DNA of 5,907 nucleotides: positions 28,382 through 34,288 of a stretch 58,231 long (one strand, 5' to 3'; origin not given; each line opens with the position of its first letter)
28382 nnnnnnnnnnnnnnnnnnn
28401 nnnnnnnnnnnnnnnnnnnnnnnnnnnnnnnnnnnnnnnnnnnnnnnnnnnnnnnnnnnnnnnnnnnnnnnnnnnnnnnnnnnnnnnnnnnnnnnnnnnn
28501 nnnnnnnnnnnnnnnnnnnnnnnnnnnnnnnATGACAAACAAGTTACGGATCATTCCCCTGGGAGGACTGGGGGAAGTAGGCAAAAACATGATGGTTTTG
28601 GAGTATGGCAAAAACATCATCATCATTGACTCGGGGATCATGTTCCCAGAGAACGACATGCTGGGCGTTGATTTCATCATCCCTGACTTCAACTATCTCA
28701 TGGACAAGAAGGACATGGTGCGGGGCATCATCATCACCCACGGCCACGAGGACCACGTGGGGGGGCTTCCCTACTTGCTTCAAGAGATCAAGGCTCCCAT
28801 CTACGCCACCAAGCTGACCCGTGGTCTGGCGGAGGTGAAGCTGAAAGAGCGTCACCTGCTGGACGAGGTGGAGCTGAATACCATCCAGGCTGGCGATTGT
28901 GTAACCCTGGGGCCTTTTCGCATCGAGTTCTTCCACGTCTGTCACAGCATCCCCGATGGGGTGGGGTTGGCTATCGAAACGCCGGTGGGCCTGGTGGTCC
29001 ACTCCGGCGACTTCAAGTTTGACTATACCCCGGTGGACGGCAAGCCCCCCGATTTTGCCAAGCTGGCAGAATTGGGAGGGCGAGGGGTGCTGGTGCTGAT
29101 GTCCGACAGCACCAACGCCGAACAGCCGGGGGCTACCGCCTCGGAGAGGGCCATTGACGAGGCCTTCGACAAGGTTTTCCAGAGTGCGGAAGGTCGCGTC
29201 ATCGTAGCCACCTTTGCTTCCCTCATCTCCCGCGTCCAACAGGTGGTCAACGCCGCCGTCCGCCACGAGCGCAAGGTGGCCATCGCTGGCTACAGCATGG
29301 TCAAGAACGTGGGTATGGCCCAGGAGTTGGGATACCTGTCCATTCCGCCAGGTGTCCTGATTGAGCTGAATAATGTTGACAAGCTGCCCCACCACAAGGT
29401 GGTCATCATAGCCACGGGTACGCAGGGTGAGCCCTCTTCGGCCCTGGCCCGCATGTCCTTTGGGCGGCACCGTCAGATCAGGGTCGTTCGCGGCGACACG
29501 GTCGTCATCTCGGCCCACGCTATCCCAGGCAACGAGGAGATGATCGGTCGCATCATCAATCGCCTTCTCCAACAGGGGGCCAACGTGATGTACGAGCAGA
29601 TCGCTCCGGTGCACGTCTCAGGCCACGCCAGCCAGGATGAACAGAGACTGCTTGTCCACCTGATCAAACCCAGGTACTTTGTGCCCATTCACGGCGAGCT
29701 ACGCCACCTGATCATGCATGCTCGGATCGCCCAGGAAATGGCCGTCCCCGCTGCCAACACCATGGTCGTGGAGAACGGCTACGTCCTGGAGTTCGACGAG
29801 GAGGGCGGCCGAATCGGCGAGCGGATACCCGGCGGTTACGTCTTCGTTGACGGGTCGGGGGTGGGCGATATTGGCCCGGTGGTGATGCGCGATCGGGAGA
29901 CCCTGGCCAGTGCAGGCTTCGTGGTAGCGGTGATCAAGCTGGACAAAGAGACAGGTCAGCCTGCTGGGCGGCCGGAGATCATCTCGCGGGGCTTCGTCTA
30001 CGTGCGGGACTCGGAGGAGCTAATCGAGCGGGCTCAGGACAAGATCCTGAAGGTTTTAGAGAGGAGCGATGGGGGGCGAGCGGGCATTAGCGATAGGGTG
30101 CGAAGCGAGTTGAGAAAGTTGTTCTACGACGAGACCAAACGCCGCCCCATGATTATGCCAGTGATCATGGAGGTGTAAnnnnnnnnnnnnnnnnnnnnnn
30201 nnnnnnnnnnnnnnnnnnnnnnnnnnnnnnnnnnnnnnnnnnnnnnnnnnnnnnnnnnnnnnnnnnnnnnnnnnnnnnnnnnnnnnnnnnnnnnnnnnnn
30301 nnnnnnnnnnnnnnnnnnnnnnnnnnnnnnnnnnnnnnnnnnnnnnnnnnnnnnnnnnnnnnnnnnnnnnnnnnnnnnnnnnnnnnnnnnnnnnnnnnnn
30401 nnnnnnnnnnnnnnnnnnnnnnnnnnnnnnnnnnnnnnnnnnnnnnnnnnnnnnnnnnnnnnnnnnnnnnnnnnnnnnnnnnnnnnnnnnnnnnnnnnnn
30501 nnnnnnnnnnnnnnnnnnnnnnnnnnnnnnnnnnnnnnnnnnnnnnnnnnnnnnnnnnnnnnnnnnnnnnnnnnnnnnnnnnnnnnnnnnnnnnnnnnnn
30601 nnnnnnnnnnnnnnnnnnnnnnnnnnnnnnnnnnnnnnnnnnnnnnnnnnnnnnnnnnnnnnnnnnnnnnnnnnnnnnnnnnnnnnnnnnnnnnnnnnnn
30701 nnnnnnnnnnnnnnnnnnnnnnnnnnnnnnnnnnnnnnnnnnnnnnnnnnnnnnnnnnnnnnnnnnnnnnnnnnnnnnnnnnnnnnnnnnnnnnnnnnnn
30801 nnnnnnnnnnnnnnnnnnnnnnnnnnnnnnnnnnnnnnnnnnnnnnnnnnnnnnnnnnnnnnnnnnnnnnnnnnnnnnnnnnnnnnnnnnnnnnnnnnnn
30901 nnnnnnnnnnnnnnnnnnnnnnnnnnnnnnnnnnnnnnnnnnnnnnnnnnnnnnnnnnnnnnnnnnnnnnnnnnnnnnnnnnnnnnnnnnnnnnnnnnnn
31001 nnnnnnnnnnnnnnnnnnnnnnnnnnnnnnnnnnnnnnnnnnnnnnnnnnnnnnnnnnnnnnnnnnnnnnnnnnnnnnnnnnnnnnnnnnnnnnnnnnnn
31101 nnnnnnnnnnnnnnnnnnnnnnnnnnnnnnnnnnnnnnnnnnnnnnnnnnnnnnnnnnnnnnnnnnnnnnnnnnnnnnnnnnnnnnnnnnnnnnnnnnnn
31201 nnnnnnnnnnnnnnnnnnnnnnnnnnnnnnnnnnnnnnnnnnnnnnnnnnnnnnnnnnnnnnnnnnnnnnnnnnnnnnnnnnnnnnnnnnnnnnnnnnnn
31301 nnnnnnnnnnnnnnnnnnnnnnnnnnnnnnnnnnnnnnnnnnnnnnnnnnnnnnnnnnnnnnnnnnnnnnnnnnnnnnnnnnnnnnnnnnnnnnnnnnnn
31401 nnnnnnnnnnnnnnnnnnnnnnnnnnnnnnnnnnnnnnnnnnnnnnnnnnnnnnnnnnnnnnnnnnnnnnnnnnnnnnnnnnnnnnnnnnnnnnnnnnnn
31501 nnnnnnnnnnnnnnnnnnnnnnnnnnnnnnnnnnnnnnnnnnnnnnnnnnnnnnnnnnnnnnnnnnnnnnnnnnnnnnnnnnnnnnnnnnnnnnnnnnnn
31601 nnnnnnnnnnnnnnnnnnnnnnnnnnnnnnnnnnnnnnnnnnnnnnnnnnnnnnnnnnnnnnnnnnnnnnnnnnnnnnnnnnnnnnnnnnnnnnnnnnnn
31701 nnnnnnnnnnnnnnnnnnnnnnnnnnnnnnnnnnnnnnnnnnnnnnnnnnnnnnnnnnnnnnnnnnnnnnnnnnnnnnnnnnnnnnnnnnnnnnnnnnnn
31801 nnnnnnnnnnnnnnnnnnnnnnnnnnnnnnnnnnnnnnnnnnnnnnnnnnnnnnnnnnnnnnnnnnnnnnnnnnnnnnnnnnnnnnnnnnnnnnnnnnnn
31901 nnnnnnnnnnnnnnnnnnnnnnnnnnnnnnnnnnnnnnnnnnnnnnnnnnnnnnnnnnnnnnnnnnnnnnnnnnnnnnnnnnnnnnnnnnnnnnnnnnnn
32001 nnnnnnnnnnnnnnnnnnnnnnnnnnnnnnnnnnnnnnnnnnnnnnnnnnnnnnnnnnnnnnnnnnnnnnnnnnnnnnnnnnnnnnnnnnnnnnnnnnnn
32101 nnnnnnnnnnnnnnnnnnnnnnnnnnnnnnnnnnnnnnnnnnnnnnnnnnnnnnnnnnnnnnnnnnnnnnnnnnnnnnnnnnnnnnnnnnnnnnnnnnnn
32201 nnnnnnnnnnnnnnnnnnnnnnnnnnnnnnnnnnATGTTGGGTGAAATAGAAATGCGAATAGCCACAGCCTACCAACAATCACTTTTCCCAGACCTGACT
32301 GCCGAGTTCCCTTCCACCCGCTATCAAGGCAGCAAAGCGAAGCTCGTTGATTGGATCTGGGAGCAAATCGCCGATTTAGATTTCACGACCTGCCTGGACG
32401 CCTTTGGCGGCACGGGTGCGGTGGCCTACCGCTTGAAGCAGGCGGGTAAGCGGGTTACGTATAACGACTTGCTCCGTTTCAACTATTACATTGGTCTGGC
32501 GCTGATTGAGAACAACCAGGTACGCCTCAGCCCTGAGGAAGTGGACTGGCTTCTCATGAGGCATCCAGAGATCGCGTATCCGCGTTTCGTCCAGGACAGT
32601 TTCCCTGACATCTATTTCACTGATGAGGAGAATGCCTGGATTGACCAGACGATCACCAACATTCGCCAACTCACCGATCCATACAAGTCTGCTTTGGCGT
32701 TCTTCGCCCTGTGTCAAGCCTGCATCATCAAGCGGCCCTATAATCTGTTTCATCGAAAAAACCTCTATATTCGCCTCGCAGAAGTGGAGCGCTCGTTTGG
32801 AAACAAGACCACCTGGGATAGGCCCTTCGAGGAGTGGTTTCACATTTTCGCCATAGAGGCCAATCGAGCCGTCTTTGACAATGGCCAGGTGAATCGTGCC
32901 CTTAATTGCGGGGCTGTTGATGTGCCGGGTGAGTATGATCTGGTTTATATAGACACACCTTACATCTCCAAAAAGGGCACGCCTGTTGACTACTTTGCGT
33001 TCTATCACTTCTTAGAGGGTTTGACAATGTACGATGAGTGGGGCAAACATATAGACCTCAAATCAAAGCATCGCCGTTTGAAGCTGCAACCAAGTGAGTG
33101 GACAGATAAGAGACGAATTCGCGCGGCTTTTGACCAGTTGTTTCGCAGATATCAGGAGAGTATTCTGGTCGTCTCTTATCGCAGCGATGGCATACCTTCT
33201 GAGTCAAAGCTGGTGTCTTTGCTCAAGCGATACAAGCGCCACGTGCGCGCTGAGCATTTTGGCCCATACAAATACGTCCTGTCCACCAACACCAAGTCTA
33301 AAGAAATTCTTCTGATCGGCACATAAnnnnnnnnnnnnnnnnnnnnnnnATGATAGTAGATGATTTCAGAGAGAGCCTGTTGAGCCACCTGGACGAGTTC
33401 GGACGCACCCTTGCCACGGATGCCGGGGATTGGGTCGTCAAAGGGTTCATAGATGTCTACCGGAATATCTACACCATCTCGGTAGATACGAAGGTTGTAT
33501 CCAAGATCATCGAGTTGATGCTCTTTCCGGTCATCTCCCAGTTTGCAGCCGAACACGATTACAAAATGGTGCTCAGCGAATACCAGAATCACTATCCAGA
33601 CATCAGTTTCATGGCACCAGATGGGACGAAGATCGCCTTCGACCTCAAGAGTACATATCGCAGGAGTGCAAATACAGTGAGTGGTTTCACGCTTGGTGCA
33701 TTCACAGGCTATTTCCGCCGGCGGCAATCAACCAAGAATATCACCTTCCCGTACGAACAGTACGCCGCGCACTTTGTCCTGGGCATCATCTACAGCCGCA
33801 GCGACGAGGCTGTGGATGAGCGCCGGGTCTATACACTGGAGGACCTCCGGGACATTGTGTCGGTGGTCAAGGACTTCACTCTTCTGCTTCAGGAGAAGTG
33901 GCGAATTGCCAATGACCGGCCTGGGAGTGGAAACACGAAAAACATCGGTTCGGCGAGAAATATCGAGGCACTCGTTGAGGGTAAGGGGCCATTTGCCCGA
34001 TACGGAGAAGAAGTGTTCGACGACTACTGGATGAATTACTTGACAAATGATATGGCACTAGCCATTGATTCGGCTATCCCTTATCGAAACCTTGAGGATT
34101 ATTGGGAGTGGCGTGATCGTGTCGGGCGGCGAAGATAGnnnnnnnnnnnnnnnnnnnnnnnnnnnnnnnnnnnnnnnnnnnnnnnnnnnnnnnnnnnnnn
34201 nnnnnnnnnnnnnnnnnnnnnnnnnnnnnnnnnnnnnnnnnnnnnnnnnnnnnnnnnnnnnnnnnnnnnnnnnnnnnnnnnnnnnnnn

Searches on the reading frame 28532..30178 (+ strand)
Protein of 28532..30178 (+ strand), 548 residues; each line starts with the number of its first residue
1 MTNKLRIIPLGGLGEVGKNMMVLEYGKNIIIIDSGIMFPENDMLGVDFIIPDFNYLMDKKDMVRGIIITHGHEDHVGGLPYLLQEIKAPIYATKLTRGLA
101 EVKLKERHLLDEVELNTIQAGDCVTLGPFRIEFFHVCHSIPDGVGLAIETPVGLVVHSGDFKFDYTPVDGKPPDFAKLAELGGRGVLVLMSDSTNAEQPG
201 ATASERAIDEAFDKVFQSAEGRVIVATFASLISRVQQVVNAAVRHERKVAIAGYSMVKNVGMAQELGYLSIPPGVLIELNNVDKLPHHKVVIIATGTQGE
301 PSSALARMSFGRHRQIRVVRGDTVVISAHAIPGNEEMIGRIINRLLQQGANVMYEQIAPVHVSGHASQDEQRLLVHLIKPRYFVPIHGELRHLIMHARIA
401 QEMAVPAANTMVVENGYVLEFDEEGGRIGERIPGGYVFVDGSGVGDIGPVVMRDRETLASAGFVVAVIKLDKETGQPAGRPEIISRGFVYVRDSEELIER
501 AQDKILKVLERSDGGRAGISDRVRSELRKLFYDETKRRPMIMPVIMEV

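Call 27: search_protein_families(library=pfam, proteins=[window:28532-30178:+], max_evalue=0.001)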
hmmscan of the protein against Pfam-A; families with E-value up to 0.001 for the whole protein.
window:28532-30178:+ (548 aa): 5 families
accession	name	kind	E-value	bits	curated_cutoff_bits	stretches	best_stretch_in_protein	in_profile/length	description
PF22505.1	RNase_J_b_CASP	-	1.5e-48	164.1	27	1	220-345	1-126/126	Ribonuclease J, beta-CASP domain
PF17770.6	RNase_J_C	-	1.1e-27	97.5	23.8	1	451-548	1-102/102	Ribonuclease J C-terminal domain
PF00753.33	Lactamase_B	-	3.3e-13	50.4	22.7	1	14-171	2-160/196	Metallo-beta-lactamase superfamily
PF12706.13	Lactamase_B_2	-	4.3e-10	40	27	1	62-162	30-144/200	Beta-lactamase superfamily domain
PF07521.17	RMMBL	-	5.6e-09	36.3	21.6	1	354-403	6-56/63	Zn-dependent metallo-hydrolase RNA specificity domain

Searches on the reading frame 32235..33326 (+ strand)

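Call 27: search_protein_families(library=pfam, proteins=[window:32235-33326:+], max_evalue=0.001)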
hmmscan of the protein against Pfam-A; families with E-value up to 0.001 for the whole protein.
window:32235-33326:+ (363 aa): 1 family
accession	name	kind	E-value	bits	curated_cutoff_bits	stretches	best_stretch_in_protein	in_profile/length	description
PF02086.21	MethyltransfD12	-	2.4e-16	60.7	22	1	30-270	1-207/253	D12 class N6 adenine-specific DNA methyltransferase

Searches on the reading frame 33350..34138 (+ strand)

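Call 27: search_protein_families(library=pfam, proteins=[window:33350-34138:+], max_evalue=0.001)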
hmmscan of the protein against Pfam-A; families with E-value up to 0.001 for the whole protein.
window:33350-34138:+ (262 aa): 1 family
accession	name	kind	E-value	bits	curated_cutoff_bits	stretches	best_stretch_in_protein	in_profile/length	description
PF09233.17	Endonuc-EcoRV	-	3.6e-100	334.8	25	1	21-255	2-243/244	Restriction endonuclease EcoRV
